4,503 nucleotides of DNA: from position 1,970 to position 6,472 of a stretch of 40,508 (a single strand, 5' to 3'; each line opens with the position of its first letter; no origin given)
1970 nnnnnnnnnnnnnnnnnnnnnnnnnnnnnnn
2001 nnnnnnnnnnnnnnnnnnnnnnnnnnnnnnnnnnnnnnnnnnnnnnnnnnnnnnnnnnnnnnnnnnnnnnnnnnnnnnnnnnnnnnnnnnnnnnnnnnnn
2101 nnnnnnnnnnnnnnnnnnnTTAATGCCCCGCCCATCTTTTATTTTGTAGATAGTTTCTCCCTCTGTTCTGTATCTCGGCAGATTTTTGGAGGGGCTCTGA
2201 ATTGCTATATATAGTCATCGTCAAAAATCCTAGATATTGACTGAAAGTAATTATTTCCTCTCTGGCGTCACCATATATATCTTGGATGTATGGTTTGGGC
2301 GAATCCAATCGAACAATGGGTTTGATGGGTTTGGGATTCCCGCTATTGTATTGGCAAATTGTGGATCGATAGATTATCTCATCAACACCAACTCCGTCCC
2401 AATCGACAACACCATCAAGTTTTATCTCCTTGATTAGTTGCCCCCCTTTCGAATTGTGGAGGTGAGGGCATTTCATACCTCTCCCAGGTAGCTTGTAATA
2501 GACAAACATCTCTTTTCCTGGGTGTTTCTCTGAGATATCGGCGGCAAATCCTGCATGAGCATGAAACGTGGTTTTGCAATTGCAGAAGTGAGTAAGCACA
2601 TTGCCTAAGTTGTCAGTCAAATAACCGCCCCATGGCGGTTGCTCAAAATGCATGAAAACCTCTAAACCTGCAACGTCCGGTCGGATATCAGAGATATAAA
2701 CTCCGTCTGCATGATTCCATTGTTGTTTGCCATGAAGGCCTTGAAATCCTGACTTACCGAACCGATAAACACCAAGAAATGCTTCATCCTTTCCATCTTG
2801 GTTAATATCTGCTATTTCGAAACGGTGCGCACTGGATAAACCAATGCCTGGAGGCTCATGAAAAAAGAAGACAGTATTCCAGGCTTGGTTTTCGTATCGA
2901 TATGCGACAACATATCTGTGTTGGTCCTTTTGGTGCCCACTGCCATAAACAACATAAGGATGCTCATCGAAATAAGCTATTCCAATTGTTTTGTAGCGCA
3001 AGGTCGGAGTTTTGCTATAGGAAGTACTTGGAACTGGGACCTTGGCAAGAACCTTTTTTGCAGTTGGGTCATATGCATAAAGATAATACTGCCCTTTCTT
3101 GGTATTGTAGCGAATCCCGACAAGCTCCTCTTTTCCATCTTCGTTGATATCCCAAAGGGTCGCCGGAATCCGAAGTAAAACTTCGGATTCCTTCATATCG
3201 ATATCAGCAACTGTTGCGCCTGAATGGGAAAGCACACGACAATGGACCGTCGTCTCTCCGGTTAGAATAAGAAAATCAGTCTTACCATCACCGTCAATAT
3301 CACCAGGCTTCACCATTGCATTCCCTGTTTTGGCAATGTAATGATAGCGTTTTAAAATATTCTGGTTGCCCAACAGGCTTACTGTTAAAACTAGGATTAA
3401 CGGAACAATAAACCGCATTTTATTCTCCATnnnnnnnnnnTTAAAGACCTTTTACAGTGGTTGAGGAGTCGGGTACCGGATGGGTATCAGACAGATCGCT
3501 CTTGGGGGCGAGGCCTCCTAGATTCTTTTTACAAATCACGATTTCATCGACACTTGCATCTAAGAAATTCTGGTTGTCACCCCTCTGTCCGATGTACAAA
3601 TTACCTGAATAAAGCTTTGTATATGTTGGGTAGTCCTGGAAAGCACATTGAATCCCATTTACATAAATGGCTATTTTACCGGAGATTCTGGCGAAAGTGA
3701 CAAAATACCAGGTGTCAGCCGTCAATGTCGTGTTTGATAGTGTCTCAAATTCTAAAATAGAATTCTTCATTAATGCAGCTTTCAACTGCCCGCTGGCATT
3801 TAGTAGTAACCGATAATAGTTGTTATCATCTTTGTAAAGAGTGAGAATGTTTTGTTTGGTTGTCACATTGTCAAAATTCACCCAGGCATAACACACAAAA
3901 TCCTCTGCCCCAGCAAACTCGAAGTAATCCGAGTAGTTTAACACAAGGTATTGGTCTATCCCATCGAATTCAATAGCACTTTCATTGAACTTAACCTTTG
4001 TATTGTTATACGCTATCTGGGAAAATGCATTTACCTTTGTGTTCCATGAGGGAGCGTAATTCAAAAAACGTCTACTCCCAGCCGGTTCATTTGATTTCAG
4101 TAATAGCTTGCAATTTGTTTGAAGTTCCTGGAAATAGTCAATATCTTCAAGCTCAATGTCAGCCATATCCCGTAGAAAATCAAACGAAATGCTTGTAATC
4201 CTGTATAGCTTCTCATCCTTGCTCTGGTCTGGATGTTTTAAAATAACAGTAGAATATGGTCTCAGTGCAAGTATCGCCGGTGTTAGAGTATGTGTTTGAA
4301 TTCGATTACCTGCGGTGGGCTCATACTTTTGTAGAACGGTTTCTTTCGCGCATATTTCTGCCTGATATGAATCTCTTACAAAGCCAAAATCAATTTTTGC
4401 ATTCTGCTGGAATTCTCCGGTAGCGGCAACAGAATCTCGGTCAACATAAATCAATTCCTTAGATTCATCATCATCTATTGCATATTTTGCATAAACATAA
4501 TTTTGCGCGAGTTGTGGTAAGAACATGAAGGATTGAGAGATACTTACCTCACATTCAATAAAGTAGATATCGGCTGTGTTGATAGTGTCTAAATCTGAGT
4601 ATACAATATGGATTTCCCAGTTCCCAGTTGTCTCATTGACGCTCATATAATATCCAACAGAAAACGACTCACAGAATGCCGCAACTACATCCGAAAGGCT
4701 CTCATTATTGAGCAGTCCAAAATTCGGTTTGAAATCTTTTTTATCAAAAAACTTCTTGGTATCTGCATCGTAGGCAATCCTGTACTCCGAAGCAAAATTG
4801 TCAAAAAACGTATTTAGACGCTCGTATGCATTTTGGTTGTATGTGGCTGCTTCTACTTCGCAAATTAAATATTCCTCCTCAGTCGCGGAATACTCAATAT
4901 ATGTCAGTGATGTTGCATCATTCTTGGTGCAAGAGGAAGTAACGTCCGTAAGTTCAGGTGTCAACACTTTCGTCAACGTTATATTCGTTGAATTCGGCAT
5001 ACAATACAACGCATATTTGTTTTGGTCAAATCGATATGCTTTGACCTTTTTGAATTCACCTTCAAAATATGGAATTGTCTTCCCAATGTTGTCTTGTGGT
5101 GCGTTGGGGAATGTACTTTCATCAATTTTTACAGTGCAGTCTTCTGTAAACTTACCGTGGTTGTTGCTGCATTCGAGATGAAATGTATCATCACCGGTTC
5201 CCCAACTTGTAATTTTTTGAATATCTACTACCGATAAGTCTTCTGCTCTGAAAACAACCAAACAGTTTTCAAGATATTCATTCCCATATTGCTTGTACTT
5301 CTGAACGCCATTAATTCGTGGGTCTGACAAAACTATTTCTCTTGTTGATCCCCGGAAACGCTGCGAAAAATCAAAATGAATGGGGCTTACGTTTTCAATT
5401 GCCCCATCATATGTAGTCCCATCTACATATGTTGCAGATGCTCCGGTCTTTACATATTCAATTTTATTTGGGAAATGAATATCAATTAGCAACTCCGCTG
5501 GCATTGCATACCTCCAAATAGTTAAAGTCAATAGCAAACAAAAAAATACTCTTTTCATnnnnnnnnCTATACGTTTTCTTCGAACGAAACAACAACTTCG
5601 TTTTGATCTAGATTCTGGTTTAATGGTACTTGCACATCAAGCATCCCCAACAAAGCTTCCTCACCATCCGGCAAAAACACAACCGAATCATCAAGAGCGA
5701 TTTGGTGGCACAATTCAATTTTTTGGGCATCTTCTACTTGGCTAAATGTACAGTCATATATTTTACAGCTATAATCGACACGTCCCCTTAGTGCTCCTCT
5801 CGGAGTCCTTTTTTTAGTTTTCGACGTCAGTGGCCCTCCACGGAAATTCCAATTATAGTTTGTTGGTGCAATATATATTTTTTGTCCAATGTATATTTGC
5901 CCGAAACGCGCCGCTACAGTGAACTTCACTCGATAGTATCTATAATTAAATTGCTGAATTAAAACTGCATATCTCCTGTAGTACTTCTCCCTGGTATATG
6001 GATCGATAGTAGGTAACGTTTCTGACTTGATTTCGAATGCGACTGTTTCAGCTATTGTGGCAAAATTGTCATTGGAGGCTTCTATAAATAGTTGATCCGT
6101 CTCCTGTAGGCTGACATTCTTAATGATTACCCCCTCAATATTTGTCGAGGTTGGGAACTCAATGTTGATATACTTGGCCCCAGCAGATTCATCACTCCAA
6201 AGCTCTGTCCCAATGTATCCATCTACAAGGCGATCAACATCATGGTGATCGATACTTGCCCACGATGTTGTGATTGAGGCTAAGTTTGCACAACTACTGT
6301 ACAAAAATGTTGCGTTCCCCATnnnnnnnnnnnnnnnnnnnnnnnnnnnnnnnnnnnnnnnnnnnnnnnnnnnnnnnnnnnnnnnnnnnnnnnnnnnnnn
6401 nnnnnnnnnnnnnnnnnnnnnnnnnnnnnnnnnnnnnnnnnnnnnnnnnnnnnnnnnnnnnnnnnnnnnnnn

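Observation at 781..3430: Late-operon terminal accessory block: secreted FG-GAP propeller, radical SAM and PP-loop enzyme, in the position of Mu mom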

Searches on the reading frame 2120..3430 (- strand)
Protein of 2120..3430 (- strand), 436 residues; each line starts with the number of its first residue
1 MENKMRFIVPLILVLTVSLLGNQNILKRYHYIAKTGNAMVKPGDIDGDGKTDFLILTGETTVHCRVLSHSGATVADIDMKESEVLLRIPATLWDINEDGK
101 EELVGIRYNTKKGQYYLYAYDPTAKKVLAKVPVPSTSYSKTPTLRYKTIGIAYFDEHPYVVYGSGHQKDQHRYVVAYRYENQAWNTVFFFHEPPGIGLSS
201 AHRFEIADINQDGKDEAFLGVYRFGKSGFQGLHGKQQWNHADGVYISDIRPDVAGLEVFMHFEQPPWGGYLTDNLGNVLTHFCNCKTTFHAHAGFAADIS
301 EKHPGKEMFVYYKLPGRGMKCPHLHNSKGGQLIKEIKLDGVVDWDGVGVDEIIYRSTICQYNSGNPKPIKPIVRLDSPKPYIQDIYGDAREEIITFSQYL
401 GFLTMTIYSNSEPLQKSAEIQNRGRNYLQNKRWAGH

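Call 5: search_protein_families(library=pfam, proteins=[window:2120-3430:-], max_evalue=0.01)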
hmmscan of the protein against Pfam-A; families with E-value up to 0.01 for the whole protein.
window:2120-3430:- (436 aa): 3 families
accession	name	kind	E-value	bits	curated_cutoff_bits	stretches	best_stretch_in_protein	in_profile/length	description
PF21348.3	RGL11_C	-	1.3e-19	70.9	27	1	150-411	181-443/490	Rhamnogalacturonan lyase family 11, C-terminal domain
PF13517.12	FG-GAP_3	-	1.8e-08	35.3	26.9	0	37-54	43-60/61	FG-GAP-like repeat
PF01839.29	FG-GAP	-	8.7e-08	32.3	22.1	0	43-55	8-20/37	FG-GAP repeat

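Call 6: search_protein_families(library=phrogs, proteins=[window:2120-3430:-], max_evalue=0.01)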
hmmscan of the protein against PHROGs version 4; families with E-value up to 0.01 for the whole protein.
window:2120-3430:- (436 aa): 1 family
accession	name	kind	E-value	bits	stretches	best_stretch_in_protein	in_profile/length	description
phrog_10385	-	unknown function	0.0037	15.4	1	39-112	455-531/2333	-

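Call 7: search_protein_families(library=ncbifam, proteins=[window:2120-3430:-], max_evalue=0.1)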
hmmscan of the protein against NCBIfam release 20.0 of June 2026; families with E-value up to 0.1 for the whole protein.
window:2120-3430:- (436 aa): 1 family
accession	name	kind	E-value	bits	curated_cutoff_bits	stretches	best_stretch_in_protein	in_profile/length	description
NF047539.1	XAC2610_fam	domain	0.0029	18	35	1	92-186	3-86/89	XAC2610-related protein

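Call 47: find_homologous_proteins(query=window:2120-3430:-)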
Query window:2120-3430:- (436 aa): 42 proteins with E <= 0.001 among 5015 candidates.
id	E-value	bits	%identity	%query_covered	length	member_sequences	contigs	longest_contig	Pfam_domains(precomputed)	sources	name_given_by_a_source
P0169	0.0e+0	1024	100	99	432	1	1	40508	PF01839.30,PF21348.4,PF13517.13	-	-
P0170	9.9e-14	69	27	88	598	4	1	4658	PF21348.4,PF13517.13,PF18370.8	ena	-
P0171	2.1e-13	68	28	84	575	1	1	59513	PF01839.30,PF21348.4,PF13517.13,PF18370.8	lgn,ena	-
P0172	4.2e-11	60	25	93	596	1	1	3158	PF01839.30,PF21348.4,PF13517.13,PF18370.8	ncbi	-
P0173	4.9e-11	60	28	78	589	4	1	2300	PF01839.30,PF21348.4,PF13517.13,PF18370.8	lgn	-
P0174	1.2e-10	59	26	81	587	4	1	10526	PF01839.30,PF21348.4,PF13517.13,PF18370.8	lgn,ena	-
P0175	2.2e-10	58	27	81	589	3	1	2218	PF01839.30,PF21348.4,PF13517.13,PF18370.8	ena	-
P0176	3.9e-10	57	30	56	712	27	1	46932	PF01839.30,PF21348.4,PF13517.13,PF18370.8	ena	-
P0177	4.4e-10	57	26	81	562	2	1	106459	PF01839.30,PF21348.4,PF13517.13,PF18370.8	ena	-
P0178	1.8e-9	55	27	81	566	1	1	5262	PF01839.30,PF21348.4,PF13517.13,PF18370.8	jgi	jgi:rhamnogalacturonan endolyase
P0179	1.9e-9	55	27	81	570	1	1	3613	PF01839.30,PF21348.4,PF13517.13,PF18370.8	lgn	-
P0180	2.1e-9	55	27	87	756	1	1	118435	PF01839.30,PF21348.4,PF13517.13,PF18370.8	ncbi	-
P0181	4.5e-9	54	27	85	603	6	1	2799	PF01839.30,PF21348.4,PF13517.13,PF18370.8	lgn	-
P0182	8.0e-9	53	26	87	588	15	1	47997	PF01839.30,PF21348.4,PF13517.13,PF18370.8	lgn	-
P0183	1.3e-8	52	26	70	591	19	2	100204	PF01839.30,PF21348.4,PF13517.13,PF18370.8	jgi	-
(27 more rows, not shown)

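Call 48: search_solved_structures(query=window:2120-3430:-, max_evalue=1, show_alignments=2)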
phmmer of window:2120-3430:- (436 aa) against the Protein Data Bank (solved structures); distinct sequences matched with E-value up to 1: 5.
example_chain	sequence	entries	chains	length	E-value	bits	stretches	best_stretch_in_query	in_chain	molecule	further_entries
4cag_A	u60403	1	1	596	1.1e-08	37.5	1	149-321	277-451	POLYSACCHARIDE LYASE FAMILY 11 PROTEIN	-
2zuy_A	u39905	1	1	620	3.3e-07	32.6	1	149-353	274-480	YesX protein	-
2z8r_A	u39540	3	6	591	3.3e-06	29.3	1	149-320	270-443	YesW protein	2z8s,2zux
2auc_A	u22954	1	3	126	0.2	13.6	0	379-410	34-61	Myosin A Tail Interacting Protein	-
4ggn_A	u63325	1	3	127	0.2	13.6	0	379-410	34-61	Myosin A tail domain interacting protein MTIP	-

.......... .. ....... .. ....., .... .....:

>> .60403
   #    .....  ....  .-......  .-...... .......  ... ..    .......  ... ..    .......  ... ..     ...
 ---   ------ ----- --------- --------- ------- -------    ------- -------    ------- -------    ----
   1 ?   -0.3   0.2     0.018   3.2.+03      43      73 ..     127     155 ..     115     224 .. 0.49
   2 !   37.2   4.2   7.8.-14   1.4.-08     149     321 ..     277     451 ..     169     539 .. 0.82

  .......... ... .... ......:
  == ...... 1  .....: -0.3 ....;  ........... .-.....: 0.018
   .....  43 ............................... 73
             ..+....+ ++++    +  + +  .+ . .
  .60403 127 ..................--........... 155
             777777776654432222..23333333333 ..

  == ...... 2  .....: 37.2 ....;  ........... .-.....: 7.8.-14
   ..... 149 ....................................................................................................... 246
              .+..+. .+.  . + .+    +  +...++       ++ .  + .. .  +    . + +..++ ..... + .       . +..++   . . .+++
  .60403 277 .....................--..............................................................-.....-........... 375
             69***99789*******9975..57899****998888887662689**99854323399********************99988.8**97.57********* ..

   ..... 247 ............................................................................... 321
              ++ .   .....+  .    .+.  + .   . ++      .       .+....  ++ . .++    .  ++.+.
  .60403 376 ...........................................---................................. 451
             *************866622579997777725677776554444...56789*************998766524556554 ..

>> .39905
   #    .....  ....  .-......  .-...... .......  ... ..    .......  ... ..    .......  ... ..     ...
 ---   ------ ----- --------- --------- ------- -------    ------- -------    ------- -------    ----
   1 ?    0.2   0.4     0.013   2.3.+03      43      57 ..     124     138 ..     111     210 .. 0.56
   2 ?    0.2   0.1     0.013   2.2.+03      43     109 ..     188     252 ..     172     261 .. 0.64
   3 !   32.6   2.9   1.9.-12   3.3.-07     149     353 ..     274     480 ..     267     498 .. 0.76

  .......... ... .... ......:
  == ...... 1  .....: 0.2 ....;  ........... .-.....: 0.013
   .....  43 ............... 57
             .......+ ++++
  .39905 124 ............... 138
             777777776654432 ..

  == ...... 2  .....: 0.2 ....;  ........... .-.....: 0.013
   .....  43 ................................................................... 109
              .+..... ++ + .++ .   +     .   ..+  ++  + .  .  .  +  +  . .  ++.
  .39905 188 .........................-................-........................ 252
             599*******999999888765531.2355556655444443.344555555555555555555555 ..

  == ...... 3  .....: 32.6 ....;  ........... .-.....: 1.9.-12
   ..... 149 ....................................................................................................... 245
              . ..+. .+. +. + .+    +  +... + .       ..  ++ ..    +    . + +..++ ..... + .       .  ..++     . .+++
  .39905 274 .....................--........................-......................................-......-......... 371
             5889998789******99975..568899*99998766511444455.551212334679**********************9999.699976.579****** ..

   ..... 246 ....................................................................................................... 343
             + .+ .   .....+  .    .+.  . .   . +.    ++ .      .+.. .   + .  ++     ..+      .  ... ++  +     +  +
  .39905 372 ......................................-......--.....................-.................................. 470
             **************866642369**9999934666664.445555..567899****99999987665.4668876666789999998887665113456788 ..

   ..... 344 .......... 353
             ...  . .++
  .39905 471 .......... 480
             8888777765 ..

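Call 63: search_protein_families(library=padloc, proteins=[window:2120-3430:-], max_evalue=0.01)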
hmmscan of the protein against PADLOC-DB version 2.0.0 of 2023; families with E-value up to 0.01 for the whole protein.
window:2120-3430:- (436 aa): 0 families

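Call 64: predict_structure(alignment_id=A3)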
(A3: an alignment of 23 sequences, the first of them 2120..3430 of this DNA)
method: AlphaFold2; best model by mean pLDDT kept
length: 436 residues; sequences in the alignment: 23
mean_pLDDT: 72.0   pTM: 0.74
mean pLDDT of the five models: 72.0, 70.8, 70.6, 63.4, 57.7
residues with pLDDT >= 90: 79; 70-90: 179; 50-70: 126; < 50: 52
segments of 3 or more residues with pLDDT < 50: 16-35, 139-142, 345-348, 415-436
pLDDT, mean of each block of 10 residues (from residue 1): 58 52 30 52 88 80 85 86 68 94 89 89 95 71 72 94 77 91 95 68 83 88 84 63 81 87 76 87 66 68 71 64 74 65 51 72 59 74 64 71 71 45 28 22
secondary structure, 60 per line:
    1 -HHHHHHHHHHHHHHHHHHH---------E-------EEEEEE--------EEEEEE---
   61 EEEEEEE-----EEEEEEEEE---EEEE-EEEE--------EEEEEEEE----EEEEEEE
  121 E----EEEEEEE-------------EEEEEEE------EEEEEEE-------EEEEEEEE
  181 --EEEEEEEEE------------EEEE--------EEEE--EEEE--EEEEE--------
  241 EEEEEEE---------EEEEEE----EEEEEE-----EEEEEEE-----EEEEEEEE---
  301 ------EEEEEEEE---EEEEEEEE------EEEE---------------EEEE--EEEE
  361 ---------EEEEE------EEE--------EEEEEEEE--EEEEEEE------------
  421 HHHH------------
elements in order: H2-20 E38-43 E52-57 E61-67 E73-81 E85-88 E90-93 E102-109 E114-121 E126-132 E146-152 E159-165 E173-180 E183-191 E204-207 E216-219 E222-225 E228-232 E241-247 E257-262 E267-272 E278-284 E290-297 E307-314 E318-325 E332-335 E351-354 E357-360 E370-374 E381-383 E392-399 E402-408 H421-424

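Call 68: fold_search(model_id=the predicted structure, library=pdb)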
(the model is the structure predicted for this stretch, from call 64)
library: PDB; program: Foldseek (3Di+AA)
matches with E <= 10: 1065; with E <= 0.001: 192
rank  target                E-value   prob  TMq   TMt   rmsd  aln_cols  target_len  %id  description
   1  2z8r_A                1.3e-18  1.00  0.65  0.49   6.0       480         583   19  Crystal structure of rhamnogalacturonan lyase YesW at 1.40 A resolution (released 2007-10-16)
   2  2zux_A                7.0e-18  1.00  0.64  0.49   6.1       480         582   19  Crystal structure of rhamnogalacturonan lyase YesW complexed with rhamnose (released 2009-02-03)
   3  2zuy                  1.1e-17  1.00  0.66  0.49   6.5       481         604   21  Crystal structure of exotype rhamnogalacturonan lyase YesX (released 2009-02-03)
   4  4cag                  2.6e-17  1.00  0.65  0.49   5.6       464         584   20  Bacillus licheniformis Rhamnogalacturonan Lyase PL11 (released 2014-10-15)
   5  9v80_B                1.0e-06  1.00  0.38  0.42   9.0       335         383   10  Cryo-EM structure of KICSTOR CCC complex (state 4) (released 2025-11-12)
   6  1kv9                  1.8e-06  1.00  0.30  0.22  14.1       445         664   12  Structure at 1.9 A Resolution of a Quinohemoprotein Alcohol Dehydrogenase from Pseudomonas putida HK5 (released 2002-07-10)
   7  8gy2_A                2.2e-06  1.00  0.30  0.20  14.2       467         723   12  Cryo-EM Structure of Membrane-Bound Alcohol Dehydrogenase from Gluconobacter oxydans (released 2023-08-02)
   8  9e2g_2B               5.8e-06  1.00  0.32  0.24  17.9       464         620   10  Cryo-EM structure of 48 nm repeat of microtubule doublet from T. brucei flagellum (released 2025-03-12)
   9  6tv2_A                7.1e-06  1.00  0.45  0.51   6.5       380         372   11  Heme d1 biosynthesis associated Protein NirF (released 2020-04-22)
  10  9van_B                1.1e-05  1.00  0.39  0.44   6.9       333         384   11  Cryo-EM structure of human full length KICSTOR complex (state 2) (released 2025-11-12)
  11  8pz2_B                1.4e-05  1.00  0.38  0.44  11.0       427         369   11  Wait Complex: Lateral open BAM bound Extended SurA (released 2024-09-25)
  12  9hg9_B                1.8e-05  1.00  0.36  0.42  13.7       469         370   10  BAM-SurA-darobactin complex in the swing-in state (released 2025-04-16)
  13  9v9n_B                2.1e-05  1.00  0.38  0.42  10.3       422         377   10  Cryo-EM structure of KICSTOR CCC complex (state 5) (released 2025-11-12)
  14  9cnx_B                2.4e-05  1.00  0.34  0.40  12.1       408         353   10  CryoEM structure of BAM in complex with the PTB1 closed-state inhibitor (in DDM detergent) (released 2024-12-25)
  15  6tjg                  2.6e-05  1.00  0.33  0.42   9.3       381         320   15  Crystal structure of the computationally designed Cake8 protein (released 2020-05-06)
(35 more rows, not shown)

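Call 109: search_dna_similar(query=window:2120-3430:-, collection=phages, mode=protein, max_evalue=0.001, max_rows=15)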
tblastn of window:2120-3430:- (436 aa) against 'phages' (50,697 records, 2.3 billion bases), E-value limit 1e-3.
Records with a match: 1; places in all: 1; records where one place covers at least 80% of the query: 0.
Best place of each record, by identity: <60% 1.
By first word of the organism name: Bacteriophage 1.
By host as written in the record: - 1.
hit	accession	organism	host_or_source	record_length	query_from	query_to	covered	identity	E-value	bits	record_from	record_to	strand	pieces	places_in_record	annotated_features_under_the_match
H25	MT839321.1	Bacteriophage sp.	human fecal samples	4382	44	310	61%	25.2%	2e-10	69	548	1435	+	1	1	record has no annotation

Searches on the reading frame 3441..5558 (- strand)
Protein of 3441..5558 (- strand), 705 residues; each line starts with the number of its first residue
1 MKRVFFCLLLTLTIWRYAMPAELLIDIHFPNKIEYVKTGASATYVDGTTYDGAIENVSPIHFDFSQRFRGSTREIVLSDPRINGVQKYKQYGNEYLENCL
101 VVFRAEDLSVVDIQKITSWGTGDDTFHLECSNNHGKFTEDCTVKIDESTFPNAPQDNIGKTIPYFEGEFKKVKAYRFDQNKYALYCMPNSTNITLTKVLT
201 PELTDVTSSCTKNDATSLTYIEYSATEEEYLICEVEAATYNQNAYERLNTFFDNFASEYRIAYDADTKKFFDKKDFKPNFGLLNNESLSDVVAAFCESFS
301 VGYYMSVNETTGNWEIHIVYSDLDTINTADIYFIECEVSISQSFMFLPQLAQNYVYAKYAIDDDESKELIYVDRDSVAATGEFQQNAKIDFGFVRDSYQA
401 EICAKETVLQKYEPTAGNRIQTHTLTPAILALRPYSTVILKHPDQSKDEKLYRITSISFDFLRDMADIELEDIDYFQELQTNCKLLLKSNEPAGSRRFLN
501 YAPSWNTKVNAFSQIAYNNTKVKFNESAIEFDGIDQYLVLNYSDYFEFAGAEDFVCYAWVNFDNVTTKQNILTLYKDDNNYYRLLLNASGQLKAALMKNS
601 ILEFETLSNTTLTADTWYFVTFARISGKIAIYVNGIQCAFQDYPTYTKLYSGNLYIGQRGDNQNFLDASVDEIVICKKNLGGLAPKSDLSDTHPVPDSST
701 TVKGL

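Call 5: search_protein_families(library=pfam, proteins=[window:3441-5558:-], max_evalue=0.01)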
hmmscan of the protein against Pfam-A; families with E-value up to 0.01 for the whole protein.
window:3441-5558:- (705 aa): 1 family
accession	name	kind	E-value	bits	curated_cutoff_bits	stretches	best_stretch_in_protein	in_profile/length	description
PF13385.13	Laminin_G_3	-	1.2e-17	64.9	27.6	1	535-679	4-144/151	Concanavalin A-like lectin/glucanases superfamily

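Call 6: search_protein_families(library=phrogs, proteins=[window:3441-5558:-], max_evalue=0.01)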
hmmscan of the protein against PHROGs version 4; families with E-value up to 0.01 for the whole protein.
window:3441-5558:- (705 aa): 3 families
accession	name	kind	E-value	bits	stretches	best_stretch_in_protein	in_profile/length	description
phrog_3545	-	unknown function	6.8e-12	45.3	1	502-677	768-961/1115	-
phrog_13163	-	tail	6.8e-07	28.6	1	508-677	534-701/976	baseplate wedge subunit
phrog_32294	-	tail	0.00027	18.7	1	510-677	428-591/2435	baseplate wedge subunit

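Call 7: search_protein_families(library=ncbifam, proteins=[window:3441-5558:-], max_evalue=0.1)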
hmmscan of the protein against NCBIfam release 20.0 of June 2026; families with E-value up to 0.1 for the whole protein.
window:3441-5558:- (705 aa): 0 families

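Call 57: find_related_loci(query=window:3441-5558:-, collection=viral_contigs, flank=8000)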
Query window:3441-5558:- (705 aa) in viral_contigs; peptide patterns used: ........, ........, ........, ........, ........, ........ (x = any residue, [..] = any of these).
7 stretches matched a pattern, but none encodes a relative of the query by tblastn (E <= 1e-3).

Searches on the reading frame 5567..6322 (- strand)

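Call 5: search_protein_families(library=pfam, proteins=[window:5567-6322:-], max_evalue=0.01)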
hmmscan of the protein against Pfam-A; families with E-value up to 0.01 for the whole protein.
window:5567-6322:- (251 aa): 2 families
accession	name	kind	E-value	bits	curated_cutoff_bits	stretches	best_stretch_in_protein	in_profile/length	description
PF00754.31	F5_F8_type_C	-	0.0026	18.3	28.2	1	17-94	2-87/127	F5/8 type C domain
PF22633.2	F5_F8_type_C_2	-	0.0055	17.7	27.8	0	32-113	2-72/91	NedA-like, galactose-binding domain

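Call 6: search_protein_families(library=phrogs, proteins=[window:5567-6322:-], max_evalue=0.01)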
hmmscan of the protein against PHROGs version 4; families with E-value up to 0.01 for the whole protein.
window:5567-6322:- (251 aa): 0 families
